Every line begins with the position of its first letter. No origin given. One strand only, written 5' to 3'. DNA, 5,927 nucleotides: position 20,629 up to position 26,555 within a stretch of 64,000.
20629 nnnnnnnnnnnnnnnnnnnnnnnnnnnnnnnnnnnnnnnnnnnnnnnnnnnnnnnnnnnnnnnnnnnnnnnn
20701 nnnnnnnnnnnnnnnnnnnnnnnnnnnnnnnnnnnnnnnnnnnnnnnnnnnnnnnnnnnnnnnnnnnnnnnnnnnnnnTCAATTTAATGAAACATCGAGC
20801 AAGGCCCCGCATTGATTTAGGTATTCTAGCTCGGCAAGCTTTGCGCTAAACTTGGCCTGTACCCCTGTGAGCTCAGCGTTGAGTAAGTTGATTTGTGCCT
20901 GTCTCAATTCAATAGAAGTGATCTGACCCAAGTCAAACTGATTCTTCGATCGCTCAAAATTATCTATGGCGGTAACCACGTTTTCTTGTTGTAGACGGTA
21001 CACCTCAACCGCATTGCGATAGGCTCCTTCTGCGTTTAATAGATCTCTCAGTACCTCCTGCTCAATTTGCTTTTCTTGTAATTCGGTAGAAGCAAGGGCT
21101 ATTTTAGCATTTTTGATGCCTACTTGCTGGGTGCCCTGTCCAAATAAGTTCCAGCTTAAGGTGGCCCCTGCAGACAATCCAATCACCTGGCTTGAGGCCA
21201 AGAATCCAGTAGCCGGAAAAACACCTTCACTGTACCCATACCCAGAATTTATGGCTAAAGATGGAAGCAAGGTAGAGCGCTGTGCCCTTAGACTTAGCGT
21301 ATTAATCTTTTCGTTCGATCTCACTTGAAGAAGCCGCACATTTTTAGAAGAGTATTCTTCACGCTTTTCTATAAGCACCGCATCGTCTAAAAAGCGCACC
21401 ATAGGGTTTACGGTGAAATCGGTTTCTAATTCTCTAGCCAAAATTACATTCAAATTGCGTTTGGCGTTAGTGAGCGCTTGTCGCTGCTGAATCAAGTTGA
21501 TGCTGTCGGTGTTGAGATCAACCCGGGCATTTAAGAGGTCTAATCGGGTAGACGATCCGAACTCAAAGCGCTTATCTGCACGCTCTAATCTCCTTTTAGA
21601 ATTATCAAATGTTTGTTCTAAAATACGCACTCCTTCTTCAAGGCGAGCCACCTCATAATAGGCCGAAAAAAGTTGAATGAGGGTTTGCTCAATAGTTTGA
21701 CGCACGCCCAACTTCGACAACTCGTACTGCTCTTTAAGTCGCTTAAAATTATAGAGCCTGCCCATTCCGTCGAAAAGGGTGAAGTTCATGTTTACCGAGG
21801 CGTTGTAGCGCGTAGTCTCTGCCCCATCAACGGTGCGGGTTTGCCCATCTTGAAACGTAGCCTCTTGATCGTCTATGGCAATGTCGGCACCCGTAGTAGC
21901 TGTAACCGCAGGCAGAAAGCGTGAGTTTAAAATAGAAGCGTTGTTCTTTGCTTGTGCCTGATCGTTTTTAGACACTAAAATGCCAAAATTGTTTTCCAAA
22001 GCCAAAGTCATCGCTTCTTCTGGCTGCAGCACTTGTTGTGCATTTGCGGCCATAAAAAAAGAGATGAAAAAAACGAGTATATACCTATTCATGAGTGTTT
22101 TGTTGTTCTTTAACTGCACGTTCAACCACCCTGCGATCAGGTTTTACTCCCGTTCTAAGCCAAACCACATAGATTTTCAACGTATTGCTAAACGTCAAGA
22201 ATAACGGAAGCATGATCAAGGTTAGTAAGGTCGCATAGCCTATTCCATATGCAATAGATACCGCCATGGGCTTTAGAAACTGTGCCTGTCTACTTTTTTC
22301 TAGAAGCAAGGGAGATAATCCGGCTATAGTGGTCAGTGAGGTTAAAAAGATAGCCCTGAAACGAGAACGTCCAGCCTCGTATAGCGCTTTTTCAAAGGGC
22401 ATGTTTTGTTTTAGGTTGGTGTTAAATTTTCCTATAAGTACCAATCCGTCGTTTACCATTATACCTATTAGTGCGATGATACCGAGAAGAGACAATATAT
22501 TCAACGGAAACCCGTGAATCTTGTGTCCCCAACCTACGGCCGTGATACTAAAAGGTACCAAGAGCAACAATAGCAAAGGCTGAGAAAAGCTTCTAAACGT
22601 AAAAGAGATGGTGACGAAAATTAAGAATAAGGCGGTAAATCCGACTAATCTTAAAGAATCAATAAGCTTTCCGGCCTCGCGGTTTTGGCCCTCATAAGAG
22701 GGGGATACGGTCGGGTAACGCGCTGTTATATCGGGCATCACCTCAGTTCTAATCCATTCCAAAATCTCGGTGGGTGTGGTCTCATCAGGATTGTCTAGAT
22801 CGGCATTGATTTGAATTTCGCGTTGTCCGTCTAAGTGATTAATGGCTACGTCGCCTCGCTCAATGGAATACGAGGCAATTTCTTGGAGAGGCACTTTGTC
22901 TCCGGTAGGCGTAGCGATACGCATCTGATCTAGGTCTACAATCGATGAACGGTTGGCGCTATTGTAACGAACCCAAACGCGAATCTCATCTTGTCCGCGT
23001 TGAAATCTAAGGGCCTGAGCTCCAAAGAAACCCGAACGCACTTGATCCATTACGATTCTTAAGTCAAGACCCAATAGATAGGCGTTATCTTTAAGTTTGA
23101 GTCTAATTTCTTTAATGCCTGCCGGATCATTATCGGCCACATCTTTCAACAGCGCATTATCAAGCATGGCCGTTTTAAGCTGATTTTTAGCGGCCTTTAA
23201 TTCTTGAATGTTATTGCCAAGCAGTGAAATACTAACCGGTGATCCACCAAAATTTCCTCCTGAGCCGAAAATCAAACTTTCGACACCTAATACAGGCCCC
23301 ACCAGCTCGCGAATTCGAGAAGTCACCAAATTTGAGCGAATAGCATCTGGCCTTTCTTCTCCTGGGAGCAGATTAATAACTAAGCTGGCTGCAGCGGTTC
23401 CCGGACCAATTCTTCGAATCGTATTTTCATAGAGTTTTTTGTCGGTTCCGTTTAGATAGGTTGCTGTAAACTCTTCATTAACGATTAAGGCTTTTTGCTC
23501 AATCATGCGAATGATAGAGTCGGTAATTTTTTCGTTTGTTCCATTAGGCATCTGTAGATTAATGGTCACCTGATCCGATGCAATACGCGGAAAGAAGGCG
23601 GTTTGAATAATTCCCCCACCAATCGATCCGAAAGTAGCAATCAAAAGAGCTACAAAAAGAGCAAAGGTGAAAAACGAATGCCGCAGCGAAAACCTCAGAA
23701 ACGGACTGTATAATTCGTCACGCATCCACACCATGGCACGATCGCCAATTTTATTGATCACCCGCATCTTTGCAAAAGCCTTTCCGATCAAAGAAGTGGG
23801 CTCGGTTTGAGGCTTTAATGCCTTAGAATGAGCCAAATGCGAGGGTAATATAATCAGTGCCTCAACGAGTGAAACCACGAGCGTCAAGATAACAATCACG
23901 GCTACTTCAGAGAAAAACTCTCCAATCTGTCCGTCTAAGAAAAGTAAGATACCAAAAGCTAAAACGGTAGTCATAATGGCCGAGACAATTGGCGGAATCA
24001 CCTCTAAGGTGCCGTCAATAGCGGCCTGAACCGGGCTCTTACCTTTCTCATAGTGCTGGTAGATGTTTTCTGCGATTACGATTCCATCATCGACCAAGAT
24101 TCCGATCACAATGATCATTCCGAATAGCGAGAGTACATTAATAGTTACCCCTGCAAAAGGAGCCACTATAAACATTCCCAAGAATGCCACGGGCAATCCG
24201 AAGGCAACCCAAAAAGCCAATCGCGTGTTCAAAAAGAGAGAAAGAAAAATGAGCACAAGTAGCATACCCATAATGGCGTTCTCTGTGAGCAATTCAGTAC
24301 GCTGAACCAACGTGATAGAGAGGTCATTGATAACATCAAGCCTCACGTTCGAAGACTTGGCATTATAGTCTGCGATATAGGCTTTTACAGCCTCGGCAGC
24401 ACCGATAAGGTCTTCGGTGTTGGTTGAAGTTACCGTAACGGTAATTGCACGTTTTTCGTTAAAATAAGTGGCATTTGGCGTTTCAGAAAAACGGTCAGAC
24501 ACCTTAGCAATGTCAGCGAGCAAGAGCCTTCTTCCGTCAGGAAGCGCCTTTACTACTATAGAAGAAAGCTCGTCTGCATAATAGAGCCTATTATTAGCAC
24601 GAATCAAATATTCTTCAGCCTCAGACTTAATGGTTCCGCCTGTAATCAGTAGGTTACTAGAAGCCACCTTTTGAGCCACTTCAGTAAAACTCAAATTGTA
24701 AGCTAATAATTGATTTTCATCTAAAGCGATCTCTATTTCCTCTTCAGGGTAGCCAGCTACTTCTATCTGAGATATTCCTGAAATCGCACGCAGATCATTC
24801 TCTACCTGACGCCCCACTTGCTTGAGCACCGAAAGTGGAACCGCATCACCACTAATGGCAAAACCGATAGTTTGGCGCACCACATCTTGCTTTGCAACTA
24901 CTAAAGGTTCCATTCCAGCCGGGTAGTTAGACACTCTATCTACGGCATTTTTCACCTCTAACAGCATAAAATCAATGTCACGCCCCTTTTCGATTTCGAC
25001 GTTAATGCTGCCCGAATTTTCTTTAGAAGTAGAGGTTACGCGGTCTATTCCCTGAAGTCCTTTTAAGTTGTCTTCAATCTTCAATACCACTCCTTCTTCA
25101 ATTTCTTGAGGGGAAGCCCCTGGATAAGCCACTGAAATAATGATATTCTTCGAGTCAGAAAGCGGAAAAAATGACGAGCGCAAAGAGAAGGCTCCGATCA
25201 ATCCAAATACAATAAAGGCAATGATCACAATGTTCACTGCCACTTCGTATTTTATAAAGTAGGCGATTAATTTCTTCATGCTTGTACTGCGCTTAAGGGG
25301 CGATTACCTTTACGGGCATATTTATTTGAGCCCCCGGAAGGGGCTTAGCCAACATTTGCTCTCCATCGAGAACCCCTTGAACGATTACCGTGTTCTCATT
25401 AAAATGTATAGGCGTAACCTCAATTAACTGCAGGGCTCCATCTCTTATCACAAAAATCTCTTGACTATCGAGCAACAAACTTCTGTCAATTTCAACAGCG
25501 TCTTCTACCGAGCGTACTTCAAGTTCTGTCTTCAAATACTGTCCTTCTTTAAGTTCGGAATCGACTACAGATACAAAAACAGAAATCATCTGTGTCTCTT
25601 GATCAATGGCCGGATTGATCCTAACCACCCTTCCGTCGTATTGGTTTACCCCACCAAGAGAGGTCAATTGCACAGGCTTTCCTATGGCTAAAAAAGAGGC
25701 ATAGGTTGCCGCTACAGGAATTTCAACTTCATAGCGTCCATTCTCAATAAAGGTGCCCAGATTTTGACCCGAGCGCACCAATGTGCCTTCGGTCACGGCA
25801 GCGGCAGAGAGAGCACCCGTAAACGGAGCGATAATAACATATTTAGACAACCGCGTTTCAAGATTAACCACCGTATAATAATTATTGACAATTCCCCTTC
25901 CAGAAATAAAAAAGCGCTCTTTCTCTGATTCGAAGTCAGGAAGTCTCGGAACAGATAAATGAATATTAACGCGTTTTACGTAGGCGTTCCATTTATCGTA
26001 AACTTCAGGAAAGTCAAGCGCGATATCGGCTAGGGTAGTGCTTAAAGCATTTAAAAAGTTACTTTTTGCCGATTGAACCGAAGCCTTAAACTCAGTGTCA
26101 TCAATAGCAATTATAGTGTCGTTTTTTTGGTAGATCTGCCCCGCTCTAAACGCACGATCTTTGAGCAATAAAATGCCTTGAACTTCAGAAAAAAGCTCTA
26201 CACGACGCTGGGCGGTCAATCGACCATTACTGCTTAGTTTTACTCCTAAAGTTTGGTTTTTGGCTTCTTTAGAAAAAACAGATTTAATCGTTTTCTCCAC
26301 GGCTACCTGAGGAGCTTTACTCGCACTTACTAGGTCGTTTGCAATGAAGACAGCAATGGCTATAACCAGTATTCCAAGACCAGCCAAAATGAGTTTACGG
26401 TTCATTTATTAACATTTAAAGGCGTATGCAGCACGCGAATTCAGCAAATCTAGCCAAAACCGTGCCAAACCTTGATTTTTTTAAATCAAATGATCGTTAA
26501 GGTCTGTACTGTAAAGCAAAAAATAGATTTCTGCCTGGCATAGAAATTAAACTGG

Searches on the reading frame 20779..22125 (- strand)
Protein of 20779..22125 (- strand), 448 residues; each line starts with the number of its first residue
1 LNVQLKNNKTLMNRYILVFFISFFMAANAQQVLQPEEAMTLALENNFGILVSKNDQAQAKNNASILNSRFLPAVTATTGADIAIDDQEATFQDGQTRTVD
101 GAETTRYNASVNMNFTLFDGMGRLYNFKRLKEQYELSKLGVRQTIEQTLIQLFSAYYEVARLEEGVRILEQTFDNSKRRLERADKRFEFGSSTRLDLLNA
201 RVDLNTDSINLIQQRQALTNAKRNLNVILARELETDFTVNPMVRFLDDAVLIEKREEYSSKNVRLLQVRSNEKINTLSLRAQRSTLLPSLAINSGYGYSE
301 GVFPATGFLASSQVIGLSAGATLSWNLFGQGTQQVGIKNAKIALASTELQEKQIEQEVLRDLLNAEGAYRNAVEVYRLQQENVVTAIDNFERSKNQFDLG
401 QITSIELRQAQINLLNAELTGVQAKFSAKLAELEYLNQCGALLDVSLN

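Call 33: search_protein_families(library=pfam, proteins=[window:20779-22125:-], max_evalue=0.00001)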
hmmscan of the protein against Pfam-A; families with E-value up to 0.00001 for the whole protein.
window:20779-22125:- (448 aa): 1 family
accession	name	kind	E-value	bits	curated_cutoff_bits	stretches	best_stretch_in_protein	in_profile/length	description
PF02321.23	OEP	-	2.5e-49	168.1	22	2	35-229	1-186/187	Outer membrane efflux protein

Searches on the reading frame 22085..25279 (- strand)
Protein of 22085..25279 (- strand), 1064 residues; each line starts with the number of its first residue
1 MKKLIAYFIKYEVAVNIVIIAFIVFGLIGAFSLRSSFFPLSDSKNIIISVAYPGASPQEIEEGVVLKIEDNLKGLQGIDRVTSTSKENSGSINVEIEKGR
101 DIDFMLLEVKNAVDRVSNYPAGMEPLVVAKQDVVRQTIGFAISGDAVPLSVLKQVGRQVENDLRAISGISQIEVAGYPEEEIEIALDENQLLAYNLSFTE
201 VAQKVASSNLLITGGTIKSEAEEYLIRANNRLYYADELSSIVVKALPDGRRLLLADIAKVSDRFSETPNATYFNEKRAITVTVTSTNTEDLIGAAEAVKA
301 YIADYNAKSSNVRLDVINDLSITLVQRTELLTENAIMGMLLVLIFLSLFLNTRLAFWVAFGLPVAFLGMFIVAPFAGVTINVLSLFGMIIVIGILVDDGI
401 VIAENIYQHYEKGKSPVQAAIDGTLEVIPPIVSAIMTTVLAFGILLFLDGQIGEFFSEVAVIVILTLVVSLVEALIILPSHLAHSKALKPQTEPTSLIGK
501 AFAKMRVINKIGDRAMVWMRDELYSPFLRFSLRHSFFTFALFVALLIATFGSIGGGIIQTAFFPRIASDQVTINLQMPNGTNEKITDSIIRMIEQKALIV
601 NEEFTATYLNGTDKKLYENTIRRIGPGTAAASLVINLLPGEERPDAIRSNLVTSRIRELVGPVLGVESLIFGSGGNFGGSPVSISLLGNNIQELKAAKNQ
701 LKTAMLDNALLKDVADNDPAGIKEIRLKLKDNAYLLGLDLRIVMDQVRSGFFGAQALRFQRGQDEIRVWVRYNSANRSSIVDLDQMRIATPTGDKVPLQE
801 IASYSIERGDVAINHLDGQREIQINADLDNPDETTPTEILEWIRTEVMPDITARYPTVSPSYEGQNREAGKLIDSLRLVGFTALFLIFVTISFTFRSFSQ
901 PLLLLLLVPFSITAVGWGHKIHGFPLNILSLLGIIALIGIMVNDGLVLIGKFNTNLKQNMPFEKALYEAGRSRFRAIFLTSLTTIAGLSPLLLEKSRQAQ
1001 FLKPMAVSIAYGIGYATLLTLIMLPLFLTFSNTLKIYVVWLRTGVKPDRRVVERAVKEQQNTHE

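Call 33: search_protein_families(library=pfam, proteins=[window:22085-25279:-], max_evalue=0.00001)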
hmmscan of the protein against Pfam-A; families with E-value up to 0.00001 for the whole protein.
window:22085-25279:- (1064 aa): 3 families
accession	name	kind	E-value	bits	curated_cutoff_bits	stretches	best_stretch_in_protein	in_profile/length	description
PF00873.25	ACR_tran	-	1.8e-156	523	28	1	5-1028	2-1017/1021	AcrB/AcrD/AcrF family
PF03176.21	MMPL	-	1e-10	41.5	20.5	1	875-1030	144-301/333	MMPL family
PF02355.23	SecD_SecF_C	-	9.1e-08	32.2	20.5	0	880-1020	37-175/189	Protein export membrane protein SecD/SecF, C-terminal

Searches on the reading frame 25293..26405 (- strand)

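Call 33: search_protein_families(library=pfam, proteins=[window:25293-26405:-], max_evalue=0.00001)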
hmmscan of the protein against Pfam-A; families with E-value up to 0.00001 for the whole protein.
window:25293-26405:- (370 aa): 2 families
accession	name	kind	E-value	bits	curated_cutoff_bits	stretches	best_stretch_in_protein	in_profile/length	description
PF13437.12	HlyD_3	-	3.9e-16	60.1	22.2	1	190-284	1-97/106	HlyD family secretion protein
PF16576.10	HlyD_D23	-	5.5e-08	32.8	30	1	187-283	107-204/214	Barrel-sandwich domain of CusB or HlyD membrane-fusion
